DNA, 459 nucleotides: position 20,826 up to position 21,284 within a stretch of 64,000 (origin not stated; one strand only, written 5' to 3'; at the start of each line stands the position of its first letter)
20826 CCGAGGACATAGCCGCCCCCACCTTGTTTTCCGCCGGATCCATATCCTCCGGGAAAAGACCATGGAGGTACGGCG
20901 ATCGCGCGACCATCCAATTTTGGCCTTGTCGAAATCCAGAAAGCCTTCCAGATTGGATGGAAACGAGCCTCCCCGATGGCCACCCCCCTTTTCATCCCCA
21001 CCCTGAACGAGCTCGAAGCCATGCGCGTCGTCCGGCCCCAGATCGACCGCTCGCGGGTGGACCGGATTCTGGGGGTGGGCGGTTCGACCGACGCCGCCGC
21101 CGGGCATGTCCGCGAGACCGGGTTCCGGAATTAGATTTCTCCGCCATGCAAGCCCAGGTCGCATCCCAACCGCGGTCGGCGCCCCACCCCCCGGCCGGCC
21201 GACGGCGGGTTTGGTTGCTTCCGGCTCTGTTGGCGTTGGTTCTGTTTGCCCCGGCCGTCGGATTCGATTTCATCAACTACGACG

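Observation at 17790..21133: Duplicated GT2 5' coding segment forms a 54-codon pseudo-ORF directly upstream of TMTC-like paralog 1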

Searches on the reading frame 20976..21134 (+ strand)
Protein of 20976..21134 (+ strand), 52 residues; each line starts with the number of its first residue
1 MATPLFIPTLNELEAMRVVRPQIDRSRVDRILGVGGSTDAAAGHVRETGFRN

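Call 11: search_protein_families(library=pfam, proteins=[window:20976-21131:+], max_evalue=0.01)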
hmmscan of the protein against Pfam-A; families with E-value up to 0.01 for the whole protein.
window:20976-21131:+ (52 aa): 0 families

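Call 25: search_protein_families(library=ncbifam, proteins=[window:20976-21131:+], max_evalue=0.01)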
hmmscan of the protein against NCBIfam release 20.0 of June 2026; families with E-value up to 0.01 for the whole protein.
window:20976-21131:+ (52 aa): 0 families

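Call 42: find_encoding_contigs(protein=window:20976-21134:+, flank=6000, max_places=3)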
Protein window:20976-21134:+ (52 aa): no gene with exactly this product is on record in the collection.
